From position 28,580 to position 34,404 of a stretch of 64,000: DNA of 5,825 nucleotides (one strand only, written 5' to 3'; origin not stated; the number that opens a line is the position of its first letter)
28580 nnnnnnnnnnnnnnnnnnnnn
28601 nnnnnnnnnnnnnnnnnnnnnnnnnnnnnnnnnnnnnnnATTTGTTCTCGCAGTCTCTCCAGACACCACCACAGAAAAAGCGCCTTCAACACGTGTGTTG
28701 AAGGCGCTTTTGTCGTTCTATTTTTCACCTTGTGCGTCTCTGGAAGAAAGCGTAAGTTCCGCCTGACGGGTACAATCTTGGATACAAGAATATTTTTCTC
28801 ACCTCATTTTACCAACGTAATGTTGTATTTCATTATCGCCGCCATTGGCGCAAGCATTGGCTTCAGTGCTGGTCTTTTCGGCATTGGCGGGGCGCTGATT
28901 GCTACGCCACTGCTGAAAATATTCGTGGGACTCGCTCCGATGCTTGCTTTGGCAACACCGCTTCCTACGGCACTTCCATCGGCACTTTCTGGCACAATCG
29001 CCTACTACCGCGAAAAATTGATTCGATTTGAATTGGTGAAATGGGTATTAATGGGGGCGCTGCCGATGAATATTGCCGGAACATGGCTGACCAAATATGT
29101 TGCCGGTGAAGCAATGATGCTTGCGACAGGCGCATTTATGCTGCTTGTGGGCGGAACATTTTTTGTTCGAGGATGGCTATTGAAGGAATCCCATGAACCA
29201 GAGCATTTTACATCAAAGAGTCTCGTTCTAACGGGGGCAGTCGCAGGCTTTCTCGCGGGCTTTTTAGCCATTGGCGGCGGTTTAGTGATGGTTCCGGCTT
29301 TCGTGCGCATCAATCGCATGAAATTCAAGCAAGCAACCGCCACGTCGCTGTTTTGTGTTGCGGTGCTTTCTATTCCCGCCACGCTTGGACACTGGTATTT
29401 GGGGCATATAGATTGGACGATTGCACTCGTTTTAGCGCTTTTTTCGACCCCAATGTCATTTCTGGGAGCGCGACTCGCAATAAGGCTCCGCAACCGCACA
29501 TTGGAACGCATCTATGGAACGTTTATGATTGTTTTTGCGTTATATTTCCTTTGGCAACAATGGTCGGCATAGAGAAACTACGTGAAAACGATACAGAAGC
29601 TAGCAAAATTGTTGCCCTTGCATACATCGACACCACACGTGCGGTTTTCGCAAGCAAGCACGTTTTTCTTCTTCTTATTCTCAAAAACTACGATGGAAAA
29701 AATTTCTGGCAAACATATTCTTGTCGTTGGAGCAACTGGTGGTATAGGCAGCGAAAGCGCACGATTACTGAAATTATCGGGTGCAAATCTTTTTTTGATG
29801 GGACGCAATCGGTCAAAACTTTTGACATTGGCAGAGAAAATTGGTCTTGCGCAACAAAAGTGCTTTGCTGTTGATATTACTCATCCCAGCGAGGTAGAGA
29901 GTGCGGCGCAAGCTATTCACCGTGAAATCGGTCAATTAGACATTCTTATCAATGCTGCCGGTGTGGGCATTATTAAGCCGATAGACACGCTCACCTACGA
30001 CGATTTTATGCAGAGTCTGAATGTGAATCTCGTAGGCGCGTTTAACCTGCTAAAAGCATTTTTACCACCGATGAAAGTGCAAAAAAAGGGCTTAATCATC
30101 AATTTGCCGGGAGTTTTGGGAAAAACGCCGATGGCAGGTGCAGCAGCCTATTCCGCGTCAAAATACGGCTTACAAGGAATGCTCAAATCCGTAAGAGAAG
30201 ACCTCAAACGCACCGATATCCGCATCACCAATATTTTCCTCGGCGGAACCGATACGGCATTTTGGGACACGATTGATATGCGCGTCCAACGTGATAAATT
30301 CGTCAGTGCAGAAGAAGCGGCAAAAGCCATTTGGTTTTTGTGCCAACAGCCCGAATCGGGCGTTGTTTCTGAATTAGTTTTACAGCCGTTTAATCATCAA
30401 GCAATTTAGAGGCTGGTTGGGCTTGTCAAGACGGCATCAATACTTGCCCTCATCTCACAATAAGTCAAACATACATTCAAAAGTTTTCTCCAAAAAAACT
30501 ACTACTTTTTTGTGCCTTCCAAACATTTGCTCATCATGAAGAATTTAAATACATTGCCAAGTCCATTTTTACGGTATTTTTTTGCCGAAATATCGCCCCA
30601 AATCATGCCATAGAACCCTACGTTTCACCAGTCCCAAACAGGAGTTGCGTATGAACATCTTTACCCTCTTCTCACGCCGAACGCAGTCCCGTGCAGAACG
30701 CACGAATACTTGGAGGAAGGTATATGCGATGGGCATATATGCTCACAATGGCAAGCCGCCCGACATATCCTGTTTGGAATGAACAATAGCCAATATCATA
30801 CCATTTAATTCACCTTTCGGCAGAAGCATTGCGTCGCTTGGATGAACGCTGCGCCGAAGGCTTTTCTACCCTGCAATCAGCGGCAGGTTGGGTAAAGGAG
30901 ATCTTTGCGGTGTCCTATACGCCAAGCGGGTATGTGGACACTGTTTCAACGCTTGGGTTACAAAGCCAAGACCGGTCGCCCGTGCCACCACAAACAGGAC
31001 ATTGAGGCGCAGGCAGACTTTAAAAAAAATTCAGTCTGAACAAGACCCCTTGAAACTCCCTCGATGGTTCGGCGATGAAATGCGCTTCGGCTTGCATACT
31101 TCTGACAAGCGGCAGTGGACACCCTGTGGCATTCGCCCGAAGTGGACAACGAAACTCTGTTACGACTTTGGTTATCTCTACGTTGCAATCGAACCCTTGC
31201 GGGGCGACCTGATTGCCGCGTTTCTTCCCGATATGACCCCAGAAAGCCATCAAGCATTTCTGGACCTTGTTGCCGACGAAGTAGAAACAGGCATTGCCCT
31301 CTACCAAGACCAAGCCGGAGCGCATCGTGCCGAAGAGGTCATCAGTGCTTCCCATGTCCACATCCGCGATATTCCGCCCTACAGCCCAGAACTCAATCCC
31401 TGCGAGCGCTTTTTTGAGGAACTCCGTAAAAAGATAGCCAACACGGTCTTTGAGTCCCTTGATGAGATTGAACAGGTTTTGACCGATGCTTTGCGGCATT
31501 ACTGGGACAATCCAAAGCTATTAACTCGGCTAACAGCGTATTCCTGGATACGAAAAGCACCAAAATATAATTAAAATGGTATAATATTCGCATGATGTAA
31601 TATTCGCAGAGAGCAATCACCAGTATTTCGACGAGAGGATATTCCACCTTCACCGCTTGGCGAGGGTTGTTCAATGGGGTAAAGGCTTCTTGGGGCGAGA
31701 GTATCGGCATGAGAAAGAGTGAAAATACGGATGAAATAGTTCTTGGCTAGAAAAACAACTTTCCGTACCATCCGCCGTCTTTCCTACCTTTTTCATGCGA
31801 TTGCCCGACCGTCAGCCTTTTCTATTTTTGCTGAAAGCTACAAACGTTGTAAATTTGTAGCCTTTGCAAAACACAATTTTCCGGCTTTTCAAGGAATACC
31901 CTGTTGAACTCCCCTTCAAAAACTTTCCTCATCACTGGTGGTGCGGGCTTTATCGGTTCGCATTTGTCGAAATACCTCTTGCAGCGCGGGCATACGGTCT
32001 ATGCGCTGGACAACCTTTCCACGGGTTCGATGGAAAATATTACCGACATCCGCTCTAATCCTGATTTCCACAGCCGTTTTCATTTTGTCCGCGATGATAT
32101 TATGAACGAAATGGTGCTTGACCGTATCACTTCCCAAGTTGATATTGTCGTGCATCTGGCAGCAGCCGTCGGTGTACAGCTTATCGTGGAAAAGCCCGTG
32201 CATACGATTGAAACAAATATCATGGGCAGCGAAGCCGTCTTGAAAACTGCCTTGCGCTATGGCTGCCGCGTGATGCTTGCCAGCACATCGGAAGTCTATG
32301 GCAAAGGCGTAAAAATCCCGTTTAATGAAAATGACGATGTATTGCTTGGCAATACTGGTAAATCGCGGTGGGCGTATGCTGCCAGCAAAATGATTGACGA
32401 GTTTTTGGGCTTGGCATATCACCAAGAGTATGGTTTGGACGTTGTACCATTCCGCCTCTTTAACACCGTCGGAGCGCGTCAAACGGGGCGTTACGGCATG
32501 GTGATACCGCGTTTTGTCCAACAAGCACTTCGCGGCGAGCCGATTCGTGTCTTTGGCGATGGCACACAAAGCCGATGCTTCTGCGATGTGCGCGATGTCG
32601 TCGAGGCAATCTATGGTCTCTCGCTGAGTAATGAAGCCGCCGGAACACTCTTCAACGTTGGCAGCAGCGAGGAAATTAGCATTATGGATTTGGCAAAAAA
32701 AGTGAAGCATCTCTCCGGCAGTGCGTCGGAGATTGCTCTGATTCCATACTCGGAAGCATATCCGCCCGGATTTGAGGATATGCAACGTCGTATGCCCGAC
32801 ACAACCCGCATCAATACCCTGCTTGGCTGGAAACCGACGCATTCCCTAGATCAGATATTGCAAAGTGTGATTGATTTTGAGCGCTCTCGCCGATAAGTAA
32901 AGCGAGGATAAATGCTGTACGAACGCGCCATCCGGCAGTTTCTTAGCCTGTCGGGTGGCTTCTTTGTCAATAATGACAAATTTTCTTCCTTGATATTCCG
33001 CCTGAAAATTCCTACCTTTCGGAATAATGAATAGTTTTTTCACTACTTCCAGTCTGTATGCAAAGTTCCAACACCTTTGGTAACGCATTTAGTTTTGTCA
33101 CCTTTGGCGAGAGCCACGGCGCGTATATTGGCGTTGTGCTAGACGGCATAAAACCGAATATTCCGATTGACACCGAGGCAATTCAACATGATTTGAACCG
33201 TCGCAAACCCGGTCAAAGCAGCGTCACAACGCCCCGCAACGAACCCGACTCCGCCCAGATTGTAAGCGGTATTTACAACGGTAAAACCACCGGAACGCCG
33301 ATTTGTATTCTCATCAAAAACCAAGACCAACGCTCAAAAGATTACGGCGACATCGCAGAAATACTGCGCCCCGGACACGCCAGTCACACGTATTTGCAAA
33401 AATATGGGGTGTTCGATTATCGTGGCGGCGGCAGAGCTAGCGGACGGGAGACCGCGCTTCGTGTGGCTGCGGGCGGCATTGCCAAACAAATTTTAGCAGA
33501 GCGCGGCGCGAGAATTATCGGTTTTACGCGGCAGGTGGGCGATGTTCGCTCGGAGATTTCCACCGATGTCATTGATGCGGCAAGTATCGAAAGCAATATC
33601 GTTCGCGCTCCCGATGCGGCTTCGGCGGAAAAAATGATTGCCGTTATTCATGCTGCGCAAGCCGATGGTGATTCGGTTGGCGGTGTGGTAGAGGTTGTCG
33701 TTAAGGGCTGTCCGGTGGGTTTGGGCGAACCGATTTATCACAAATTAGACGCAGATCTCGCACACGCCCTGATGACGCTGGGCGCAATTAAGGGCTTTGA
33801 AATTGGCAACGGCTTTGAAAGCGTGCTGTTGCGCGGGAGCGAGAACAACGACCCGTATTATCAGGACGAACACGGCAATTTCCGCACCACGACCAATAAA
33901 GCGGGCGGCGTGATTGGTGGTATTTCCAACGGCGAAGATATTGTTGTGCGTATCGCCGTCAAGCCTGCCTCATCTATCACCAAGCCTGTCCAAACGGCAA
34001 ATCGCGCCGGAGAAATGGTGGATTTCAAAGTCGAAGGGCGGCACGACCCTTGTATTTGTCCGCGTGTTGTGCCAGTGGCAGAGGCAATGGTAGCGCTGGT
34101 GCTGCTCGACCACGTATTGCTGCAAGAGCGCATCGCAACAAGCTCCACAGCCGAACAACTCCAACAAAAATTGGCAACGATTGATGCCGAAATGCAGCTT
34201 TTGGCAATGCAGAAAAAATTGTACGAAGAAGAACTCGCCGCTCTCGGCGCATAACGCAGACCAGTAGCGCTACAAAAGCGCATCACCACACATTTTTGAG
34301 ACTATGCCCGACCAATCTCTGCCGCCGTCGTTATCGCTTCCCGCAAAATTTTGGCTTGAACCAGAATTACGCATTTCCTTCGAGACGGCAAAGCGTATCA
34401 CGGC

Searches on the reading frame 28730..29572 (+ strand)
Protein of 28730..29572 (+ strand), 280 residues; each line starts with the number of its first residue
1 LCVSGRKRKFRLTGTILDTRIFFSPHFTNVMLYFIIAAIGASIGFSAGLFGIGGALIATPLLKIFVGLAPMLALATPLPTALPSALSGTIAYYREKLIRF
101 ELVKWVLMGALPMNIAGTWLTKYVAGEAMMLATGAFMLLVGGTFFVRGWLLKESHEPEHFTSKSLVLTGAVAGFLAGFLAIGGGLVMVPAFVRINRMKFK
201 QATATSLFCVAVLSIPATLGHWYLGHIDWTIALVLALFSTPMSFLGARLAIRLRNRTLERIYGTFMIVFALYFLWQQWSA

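Call 52: search_protein_families(library=pfam, proteins=[window:28730-29572:+])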
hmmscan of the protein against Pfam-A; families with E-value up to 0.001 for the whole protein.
window:28730-29572:+ (280 aa): 1 family
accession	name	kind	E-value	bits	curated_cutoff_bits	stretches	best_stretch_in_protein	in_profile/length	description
PF01925.25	TauE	-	3.9e-50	171.2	32.6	1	36-272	1-236/237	Sulfite exporter TauE/SafE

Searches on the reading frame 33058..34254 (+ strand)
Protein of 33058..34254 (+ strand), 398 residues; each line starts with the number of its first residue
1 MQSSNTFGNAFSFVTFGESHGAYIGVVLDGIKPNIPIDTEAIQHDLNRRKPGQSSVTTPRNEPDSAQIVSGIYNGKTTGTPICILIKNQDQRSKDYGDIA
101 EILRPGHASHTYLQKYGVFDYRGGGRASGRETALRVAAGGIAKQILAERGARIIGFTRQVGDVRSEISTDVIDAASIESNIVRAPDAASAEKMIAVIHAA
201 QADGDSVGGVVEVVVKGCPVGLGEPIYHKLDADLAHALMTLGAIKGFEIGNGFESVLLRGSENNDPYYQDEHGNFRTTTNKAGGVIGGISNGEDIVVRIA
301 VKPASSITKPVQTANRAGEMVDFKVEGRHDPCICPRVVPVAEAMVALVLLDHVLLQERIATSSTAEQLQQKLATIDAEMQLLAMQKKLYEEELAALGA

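Call 33: list_cluster_members(proteins=[window:33058-34254:+, window:34304-35224:+, window:41300-43576:-, P0004, P0005, P0006, P0009, P0012, P0014, P0165])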
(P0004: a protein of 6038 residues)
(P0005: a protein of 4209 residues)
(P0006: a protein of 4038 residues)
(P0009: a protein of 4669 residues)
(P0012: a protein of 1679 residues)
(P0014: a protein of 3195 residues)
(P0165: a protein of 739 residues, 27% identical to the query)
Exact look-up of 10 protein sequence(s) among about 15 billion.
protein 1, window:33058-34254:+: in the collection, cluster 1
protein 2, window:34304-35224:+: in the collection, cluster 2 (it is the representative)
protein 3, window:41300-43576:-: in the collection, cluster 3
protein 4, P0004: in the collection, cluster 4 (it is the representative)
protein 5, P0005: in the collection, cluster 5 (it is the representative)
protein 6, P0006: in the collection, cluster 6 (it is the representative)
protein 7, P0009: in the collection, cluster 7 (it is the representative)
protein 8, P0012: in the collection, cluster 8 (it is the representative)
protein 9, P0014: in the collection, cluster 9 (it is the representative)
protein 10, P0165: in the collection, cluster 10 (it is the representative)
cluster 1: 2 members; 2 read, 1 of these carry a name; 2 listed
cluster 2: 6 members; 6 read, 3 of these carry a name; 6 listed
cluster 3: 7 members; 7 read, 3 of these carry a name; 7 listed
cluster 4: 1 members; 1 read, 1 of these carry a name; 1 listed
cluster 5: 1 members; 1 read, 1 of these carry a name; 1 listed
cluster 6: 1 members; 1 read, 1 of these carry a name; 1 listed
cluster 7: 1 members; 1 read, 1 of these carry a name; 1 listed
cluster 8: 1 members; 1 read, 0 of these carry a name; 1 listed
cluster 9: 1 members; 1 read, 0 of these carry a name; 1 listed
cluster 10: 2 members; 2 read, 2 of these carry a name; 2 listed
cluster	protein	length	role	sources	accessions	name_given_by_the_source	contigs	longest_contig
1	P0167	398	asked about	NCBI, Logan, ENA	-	-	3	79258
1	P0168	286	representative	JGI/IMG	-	chorismate synthase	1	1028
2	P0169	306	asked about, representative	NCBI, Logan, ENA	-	-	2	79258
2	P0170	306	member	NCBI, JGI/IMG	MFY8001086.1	MAG: phytoene/squalene synthase family protein [Candidatus Kapaibacteriota bacterium] | phytoene synthase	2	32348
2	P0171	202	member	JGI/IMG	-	phytoene synthase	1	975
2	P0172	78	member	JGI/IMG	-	phytoene synthase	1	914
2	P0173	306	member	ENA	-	-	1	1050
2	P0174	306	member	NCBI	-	-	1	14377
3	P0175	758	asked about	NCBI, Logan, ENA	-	-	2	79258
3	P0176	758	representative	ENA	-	-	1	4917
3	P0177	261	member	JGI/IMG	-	hypothetical protein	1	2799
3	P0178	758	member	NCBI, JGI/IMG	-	hypothetical protein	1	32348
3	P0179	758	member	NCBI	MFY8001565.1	MAG: hypothetical protein ACOVSW_23430 [Candidatus Kapaibacteriota bacterium]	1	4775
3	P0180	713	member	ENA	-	-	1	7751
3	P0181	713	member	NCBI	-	-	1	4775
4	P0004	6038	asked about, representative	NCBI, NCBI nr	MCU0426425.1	MAG: FG-GAP-like repeat-containing protein, partial [Candidatus Kapabacteria bacterium] | FG-GAP-like repeat-containing protein [Candidatus Kapabacteria bacterium]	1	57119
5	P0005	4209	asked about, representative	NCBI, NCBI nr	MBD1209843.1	MAG: hypothetical protein H9535_15525, partial [Ignavibacteria bacterium] | hypothetical protein [Ignavibacteria bacterium]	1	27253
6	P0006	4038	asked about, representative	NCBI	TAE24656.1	MAG: hypothetical protein EAZ92_13085, partial [Candidatus Kapaibacterium sp.]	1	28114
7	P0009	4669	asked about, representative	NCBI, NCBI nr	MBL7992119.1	MAG: VCBS repeat-containing protein, partial [Candidatus Kapabacteria bacterium] | VCBS repeat-containing protein [Candidatus Kapabacteria bacterium]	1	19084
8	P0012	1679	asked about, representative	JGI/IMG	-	-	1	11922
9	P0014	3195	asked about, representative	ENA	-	-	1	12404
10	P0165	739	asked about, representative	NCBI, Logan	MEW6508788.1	MAG: T9SS type A sorting domain-containing protein [Bacteroidota bacterium]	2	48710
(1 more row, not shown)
